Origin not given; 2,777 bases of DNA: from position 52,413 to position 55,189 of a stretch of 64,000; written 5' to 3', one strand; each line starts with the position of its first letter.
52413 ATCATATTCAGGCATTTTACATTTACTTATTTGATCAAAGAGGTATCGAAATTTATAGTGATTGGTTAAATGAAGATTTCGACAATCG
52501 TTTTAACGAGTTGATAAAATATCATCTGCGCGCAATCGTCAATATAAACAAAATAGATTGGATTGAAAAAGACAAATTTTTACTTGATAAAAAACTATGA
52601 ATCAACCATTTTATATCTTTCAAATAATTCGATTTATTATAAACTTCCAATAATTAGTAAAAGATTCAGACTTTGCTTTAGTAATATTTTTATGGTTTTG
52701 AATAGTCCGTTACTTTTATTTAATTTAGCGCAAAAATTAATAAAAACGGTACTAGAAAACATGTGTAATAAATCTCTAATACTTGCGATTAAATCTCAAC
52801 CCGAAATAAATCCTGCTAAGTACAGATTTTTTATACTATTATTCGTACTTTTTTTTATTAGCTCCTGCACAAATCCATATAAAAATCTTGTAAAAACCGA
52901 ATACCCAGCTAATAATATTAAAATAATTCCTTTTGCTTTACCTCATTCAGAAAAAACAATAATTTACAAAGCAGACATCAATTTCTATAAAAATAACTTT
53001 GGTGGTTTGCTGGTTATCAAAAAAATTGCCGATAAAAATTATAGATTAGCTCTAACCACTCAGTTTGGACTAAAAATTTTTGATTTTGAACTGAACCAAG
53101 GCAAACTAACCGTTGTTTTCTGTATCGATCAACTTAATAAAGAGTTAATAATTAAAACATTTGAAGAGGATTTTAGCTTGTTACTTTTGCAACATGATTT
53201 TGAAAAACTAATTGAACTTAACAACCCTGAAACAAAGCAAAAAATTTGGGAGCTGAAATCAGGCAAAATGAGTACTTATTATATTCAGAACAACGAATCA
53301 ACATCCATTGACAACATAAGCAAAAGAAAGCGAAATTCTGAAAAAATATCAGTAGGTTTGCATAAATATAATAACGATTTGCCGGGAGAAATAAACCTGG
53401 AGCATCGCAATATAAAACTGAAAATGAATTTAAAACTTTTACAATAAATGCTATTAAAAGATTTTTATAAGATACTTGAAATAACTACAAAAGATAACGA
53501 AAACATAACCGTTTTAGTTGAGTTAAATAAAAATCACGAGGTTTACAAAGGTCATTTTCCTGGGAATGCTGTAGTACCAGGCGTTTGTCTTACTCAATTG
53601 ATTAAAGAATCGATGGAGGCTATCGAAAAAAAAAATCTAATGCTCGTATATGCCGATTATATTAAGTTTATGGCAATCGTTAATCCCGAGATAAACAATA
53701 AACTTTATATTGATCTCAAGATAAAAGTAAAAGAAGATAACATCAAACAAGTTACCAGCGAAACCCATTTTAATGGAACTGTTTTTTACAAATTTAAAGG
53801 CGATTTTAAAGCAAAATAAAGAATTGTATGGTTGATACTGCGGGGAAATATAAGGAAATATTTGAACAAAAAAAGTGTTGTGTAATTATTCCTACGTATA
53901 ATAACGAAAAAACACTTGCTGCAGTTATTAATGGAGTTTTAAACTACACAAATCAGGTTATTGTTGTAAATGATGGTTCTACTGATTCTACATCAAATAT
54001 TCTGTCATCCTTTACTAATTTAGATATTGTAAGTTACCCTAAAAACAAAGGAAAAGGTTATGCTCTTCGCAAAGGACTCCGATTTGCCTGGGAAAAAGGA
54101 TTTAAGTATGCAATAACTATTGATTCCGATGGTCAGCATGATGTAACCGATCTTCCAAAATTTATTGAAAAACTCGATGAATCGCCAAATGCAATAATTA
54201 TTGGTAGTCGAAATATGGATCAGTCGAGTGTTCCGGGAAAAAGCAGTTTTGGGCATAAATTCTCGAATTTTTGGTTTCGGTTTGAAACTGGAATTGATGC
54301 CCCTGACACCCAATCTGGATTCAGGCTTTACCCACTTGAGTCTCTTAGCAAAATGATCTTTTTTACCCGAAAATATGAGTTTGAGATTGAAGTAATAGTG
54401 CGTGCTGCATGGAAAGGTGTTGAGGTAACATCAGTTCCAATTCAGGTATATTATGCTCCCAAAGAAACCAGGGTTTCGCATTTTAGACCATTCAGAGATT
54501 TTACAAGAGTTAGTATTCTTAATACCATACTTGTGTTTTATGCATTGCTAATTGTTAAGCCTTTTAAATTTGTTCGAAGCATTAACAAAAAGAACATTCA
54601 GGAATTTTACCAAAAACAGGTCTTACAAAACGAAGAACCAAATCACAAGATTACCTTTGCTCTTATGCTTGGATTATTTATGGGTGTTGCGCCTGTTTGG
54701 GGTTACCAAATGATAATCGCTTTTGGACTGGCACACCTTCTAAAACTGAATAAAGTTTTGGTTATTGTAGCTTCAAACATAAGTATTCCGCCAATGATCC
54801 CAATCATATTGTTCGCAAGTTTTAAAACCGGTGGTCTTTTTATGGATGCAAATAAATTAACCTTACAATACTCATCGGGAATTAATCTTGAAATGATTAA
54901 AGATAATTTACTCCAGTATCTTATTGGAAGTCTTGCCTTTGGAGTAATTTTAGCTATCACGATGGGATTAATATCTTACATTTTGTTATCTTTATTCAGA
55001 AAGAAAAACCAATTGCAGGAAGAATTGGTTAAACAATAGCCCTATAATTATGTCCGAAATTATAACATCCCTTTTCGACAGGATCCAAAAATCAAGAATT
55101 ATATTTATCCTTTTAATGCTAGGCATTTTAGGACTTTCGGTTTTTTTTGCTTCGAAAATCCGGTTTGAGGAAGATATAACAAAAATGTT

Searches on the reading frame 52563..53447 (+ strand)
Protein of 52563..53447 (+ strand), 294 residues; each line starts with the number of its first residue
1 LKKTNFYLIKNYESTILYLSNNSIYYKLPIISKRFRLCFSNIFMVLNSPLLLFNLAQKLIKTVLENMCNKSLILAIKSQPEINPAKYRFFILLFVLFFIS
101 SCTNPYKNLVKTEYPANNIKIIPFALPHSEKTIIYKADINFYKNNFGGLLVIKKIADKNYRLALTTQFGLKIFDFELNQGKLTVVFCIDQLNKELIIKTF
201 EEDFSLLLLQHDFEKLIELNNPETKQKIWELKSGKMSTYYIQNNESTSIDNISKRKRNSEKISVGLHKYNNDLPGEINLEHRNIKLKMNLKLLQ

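Call 10: search_protein_families(library=ncbifam, proteins=[window:52563-53447:+], max_evalue=0.0001)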
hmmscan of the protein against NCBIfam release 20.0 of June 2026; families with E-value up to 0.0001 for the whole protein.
window:52563-53447:+ (294 aa): 1 family
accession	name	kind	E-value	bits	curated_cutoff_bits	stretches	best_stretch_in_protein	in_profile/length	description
NF053540.1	LolB2_flexi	equivalog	2.1e-43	148.5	60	1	88-292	1-202/203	flexirubin biosynthesis protein LolB2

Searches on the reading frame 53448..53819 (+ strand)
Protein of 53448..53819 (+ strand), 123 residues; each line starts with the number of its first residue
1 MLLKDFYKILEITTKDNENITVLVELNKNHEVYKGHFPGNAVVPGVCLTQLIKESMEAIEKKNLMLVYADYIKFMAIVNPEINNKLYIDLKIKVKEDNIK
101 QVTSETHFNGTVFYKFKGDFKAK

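Call 10: search_protein_families(library=ncbifam, proteins=[window:53448-53819:+], max_evalue=0.0001)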
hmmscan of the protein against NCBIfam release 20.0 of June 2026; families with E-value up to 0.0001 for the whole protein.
window:53448-53819:+ (123 aa): 3 families
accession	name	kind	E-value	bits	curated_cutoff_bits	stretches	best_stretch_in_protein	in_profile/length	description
TIGR01750.1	fabZ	equivalog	2.7e-08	33.7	155.15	1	8-112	21-131/141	3-hydroxyacyl-ACP dehydratase FabZ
NF000582.1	PRK00006.1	equivalog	6e-08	32.7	113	1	8-112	20-127/137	3-hydroxyacyl-ACP dehydratase FabZ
NF009667.0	PRK13188.1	equivalog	9.6e-06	24.5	465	1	8-112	341-449/464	bifunctional UDP-3-O-[3-hydroxymyristoyl] N-acetylglucosamine deacetylase/3-hydroxyacyl-ACP dehydratase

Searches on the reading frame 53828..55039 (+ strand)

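Call 10: search_protein_families(library=ncbifam, proteins=[window:53828-55039:+], max_evalue=0.0001)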
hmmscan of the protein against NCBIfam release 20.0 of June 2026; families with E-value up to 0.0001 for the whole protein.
window:53828-55039:+ (403 aa): 18 families
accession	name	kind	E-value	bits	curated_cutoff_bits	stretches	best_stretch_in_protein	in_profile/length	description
TIGR04182.1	glyco_TIGR04182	equivalog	1.9e-24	86.6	325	1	17-229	2-211/293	S-layer glycoprotein N-glycosyltransferase AglJ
NF058614.1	PPMAGASynPpgS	equivalog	1.1e-21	77.3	370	1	18-133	3-118/226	polyprenyl-phospho-N-acetylgalactosaminyl synthase PpgS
TIGR03937.1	PgaC_IcaA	equivalog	2.8e-13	49.6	422.3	1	10-122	40-156/407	poly-beta-1,6-N-acetyl-D-glucosamine synthase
NF041391.1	DPhHxTase_Halo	equivalog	9.1e-12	44.4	375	1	23-217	3-193/213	dolichyl-phosphate hexose transferase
TIGR03111.1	glyc2_xrt_Gpos1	hypoth_equivalog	7.1e-10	38.3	363.95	1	13-123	47-163/439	TIGR03111 family XrtG-associated glycosyltransferase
NF047382.1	T4SS_eff_BspA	equivalog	1.7e-09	37.8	300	1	259-395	30-173/179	type IV secretion system effector BspA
TIGR03546.1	TIGR03546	subfamily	4e-08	33.3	79.45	1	266-395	10-140/154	TIGR03546 family protein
TIGR01556.1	rhamnosyltran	subfamily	7.8e-08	31.8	200.55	1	23-133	2-116/281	rhamnosyltransferase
NF047588.1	GlcsyltransPgfSStrep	equivalog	1.2e-07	31.2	500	1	17-180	3-171/308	glycosyltransferase PgfS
NF047683.1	TeichurnBiosyTuaG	equivalog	2.6e-07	30.5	400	1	14-122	5-117/252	teichuronic acid biosynthesis protein TuaG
NF041875.1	EPS_EpsD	equivalog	3e-07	30.1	370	1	19-132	3-120/325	exopolysaccharide biosynthesis glycosyltransferase EpsD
TIGR04283.1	glyco_like_mftF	equivalog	4.8e-07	29.6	182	1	19-87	3-71/221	TIGR04283 family arsenosugar biosynthesis glycosyltransferase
NF007482.0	PRK10073.1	equivalog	5.4e-07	28.9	423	1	14-88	5-85/334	glycosyltransferase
NF007986.1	PRK10714.1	equivalog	3.6e-06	26.2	529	1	14-168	5-164/316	undecaprenyl-phosphate 4-deoxy-4-formamido-L-arabinose transferase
NF041865.1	EpsU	equivalog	4.3e-06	26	700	1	13-123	37-154/394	exopolysaccharide biosynthesis GT2 family glycosyltransferase EpsU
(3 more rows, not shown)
